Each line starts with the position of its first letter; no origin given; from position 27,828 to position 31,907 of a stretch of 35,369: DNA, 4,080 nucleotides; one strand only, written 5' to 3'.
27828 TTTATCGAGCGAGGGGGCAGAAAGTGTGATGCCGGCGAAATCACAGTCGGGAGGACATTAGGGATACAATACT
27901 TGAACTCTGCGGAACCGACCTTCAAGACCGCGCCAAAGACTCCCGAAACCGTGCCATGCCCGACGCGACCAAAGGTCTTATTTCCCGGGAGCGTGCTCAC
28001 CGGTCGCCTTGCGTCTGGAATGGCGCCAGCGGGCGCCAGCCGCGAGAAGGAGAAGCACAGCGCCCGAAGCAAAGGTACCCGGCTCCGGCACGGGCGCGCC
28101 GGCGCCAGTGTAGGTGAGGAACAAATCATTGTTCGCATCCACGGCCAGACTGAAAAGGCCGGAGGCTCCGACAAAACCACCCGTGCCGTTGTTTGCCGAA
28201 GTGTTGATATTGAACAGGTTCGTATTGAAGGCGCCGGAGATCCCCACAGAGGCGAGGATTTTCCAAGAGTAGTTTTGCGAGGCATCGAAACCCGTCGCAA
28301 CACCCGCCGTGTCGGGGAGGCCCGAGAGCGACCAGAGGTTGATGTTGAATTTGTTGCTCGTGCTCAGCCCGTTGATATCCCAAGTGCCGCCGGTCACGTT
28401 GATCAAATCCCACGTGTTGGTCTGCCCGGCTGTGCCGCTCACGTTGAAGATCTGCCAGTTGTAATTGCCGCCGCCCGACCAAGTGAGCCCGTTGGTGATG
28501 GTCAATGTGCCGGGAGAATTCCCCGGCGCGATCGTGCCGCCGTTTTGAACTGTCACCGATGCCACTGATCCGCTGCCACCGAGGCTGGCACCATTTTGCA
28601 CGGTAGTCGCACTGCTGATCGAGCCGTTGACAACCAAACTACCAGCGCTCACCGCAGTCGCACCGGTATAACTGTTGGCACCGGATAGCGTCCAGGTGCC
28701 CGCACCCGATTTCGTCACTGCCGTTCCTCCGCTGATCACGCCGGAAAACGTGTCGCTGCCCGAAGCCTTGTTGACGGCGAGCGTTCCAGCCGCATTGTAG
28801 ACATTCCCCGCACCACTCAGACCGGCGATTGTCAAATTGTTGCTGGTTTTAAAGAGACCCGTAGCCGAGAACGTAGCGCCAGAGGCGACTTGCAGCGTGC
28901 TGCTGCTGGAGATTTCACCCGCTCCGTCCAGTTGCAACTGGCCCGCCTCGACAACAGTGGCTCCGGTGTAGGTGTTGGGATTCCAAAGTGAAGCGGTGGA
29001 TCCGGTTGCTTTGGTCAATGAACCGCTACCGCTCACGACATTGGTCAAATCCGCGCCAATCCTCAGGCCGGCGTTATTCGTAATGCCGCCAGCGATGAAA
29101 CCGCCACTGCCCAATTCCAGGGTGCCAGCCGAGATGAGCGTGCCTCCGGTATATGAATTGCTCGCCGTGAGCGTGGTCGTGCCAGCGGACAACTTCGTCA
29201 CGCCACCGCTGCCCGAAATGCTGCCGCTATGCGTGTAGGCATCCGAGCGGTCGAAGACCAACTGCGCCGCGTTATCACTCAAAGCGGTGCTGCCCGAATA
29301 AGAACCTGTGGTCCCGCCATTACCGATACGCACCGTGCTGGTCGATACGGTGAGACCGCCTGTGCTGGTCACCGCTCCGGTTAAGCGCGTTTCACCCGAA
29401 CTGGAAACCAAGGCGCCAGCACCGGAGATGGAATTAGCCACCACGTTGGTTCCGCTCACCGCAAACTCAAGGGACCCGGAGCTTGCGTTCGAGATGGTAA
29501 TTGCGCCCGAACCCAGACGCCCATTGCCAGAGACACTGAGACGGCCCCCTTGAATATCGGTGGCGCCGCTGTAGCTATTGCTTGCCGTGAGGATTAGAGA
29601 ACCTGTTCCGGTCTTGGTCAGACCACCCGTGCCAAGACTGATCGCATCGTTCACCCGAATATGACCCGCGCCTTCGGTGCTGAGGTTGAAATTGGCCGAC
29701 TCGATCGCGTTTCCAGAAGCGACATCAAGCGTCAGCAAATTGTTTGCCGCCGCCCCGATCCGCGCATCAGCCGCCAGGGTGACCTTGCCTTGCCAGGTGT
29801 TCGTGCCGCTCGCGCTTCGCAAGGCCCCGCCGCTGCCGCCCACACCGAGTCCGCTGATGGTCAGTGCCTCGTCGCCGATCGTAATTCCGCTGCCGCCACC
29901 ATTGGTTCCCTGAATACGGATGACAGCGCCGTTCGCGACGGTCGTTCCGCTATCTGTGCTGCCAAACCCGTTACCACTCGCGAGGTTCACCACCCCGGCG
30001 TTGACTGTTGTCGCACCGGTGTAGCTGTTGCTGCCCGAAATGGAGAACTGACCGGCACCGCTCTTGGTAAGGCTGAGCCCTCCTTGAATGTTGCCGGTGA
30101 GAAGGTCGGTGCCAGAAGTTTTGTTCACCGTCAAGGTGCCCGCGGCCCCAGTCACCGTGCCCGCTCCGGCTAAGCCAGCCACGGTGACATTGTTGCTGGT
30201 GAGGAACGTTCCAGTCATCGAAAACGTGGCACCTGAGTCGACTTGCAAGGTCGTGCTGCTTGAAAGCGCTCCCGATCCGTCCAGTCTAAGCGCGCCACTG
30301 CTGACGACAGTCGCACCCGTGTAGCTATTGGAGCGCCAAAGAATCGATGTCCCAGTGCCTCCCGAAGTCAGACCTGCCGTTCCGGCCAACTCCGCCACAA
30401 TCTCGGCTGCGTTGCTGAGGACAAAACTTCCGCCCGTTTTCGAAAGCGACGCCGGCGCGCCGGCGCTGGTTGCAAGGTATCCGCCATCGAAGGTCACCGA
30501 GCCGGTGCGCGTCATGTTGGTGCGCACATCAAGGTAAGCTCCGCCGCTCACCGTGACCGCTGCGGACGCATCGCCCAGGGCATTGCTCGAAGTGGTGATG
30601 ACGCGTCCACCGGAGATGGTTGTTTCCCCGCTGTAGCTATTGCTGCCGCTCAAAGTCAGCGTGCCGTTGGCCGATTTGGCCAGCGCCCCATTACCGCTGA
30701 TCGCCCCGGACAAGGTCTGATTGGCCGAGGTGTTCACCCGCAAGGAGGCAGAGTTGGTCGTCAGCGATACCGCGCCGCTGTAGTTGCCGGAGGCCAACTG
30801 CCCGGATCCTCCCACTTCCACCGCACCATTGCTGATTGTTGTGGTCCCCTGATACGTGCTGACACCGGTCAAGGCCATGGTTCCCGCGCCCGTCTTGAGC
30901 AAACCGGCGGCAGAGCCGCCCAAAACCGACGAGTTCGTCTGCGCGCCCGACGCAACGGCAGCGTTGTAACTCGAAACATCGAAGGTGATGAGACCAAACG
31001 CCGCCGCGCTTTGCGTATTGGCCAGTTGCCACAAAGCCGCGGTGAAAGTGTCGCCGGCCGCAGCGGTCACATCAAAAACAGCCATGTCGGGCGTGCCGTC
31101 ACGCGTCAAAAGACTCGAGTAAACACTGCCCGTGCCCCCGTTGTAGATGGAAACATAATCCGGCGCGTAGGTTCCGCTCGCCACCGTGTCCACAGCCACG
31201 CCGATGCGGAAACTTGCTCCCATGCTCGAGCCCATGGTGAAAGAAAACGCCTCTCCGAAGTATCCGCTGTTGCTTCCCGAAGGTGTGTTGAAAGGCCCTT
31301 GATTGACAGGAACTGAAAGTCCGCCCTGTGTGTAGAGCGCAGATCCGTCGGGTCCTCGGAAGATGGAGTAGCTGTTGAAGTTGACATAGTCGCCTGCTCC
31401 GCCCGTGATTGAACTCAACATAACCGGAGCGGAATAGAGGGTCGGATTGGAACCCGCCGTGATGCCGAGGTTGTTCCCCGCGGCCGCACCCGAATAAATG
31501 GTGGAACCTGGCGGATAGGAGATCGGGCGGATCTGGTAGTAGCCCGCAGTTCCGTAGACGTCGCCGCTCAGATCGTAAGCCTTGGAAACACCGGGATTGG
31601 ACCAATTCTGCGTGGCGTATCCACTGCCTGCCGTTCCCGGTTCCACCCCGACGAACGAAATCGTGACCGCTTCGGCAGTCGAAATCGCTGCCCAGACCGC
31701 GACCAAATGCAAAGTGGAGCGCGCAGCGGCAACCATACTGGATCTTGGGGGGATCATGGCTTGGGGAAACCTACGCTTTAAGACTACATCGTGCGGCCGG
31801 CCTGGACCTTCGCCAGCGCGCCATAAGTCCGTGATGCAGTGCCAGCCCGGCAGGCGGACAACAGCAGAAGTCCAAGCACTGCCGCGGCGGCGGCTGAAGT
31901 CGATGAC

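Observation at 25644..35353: Tandem trio of paralogous giant surface proteins with one shared head and three different C-terminal fates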

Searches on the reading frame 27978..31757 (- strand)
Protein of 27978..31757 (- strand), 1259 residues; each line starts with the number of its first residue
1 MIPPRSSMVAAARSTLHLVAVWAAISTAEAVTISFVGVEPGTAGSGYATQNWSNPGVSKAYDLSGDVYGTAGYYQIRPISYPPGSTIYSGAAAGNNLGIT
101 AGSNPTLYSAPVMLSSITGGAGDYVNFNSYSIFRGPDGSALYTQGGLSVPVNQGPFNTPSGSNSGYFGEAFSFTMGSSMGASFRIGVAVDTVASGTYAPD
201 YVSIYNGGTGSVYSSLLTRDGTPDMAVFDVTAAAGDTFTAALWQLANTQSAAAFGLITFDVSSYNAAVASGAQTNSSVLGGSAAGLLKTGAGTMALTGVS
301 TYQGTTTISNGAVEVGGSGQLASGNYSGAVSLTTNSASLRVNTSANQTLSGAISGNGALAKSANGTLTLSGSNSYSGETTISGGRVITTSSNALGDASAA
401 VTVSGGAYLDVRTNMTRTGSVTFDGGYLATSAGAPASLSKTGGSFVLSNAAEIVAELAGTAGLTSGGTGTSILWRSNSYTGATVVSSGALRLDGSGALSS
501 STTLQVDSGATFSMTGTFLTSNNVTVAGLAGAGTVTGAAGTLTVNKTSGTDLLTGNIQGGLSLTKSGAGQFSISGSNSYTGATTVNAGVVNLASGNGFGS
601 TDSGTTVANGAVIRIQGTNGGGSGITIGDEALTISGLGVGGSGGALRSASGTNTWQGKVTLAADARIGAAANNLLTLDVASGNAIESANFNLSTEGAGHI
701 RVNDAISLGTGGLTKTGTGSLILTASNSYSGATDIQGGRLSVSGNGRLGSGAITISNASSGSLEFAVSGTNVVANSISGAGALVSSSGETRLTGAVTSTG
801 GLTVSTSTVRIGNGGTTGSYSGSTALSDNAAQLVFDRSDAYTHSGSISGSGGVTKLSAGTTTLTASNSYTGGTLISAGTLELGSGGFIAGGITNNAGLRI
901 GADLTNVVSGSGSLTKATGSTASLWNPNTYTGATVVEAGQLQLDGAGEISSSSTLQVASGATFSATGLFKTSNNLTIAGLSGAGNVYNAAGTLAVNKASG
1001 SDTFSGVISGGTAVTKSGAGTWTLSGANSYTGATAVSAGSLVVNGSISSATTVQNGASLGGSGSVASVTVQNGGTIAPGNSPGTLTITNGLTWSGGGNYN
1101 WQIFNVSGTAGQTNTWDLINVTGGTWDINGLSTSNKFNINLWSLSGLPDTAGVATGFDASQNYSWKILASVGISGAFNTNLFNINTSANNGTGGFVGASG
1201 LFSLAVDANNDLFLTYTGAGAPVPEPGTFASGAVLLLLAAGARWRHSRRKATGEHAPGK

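Call 3: search_protein_families(library=pfam, proteins=[window:27978-31757:-], max_evalue=0.01)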
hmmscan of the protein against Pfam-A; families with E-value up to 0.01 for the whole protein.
window:27978-31757:- (1259 aa): 1 family
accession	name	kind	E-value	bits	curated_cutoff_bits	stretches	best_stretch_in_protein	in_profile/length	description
PF12951.13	PATR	-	1.9e-42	143.4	27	8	1014-1043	1-30/30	Passenger-associated-transport-repeat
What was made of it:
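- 27978..31757 (-): Gene B (1259 aa): signal peptide, head, about 949-aa PATR stalk, PEP-CTERM-type tail. PATR x8 (call 3).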

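Call 4: search_protein_families(library=ncbifam, proteins=[window:27978-31757:-], max_evalue=0.01)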
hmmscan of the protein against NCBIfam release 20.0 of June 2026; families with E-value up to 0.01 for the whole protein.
window:27978-31757:- (1259 aa): 4 families
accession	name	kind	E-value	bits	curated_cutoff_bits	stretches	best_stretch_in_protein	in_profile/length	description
TIGR02601.1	autotrns_rpt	repeat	1.4e-45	152.5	19.85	8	1013-1044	1-32/32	beta strand repeat protein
NF011847.1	PRK15319.1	equivalog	4e-22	77.3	2249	2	507-996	652-1094/2050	fibronectin-binding autotransporter adhesin ShdA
NF051851.1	AtpSerPepEprS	equivalog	1.2e-18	66.6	1700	1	1013-1103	451-541/988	autotransporter serine peptidase EprS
NF033865.1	fusolisin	equivalog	7e-10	37.7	999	1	845-882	450-487/1006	fusolisin family autotransporter serine protease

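Call 26: find_encoding_contigs(protein=window:27978-31757:-, flank=10000, max_places=4)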
Protein window:27978-31757:- (1259 aa): 1 contig read that carries it; 1 place shown.
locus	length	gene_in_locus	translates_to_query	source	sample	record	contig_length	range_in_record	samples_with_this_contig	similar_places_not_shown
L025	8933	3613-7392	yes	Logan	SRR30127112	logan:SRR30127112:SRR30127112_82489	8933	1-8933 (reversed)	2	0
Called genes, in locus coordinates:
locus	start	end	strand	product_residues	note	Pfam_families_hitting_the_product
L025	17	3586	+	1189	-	PF12951:PATR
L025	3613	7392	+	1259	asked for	PF12951:PATR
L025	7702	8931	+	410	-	?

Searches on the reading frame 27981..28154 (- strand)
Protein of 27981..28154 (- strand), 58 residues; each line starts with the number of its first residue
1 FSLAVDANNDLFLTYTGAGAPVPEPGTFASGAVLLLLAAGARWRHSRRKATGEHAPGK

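Call 7: search_protein_families(library=ncbifam, proteins=[window:27981-28154:-], max_evalue=10)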
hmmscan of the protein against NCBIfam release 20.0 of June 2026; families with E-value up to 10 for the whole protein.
seq(58 aa): 3 families
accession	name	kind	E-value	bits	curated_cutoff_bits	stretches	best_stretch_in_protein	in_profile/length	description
NF033207.2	midcut_by_XrtH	subfamily_domain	0.095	12.7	45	1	4-52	18-66/175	midcut-by-XrtH protein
TIGR02595.1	PEP_CTERM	domain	2.4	9.2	16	0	22-47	1-23/24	PEP-CTERM sorting domain-containing protein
TIGR03901.2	MYXO-CTERM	domain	4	7.9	20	1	23-48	14-34/34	MYXO-CTERM sorting domain-containing protein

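Call 8: search_protein_families(library=pfam, proteins=[window:27981-28154:-], max_evalue=10)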
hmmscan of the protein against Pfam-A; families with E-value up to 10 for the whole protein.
seq(58 aa): 3 families
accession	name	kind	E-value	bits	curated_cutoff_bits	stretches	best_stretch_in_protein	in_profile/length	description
PF11752.14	DUF3309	-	0.067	13.8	22.3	1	33-48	10-25/50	Protein of unknown function (DUF3309)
PF07589.16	PEP-CTERM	-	0.19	12.3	20.7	1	21-47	1-23/24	PEP-CTERM motif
PF20134.4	DUF6524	-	0.22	11.7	27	1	32-53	102-123/131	Family of unknown function (DUF6524)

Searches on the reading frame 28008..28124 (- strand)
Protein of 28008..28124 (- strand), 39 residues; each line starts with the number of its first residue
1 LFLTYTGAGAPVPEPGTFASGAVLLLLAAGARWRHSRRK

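Call 65: search_protein_families(library=pfam, proteins=[window:28008-28124:-], max_evalue=1)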
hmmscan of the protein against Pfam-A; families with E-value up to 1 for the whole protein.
seq(39 aa): 2 families
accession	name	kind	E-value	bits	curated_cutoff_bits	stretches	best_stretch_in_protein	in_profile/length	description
PF11752.14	DUF3309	-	0.037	14.6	22.3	1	23-38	10-25/50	Protein of unknown function (DUF3309)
PF07589.16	PEP-CTERM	-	0.094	13.3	20.7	1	11-37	1-23/24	PEP-CTERM motif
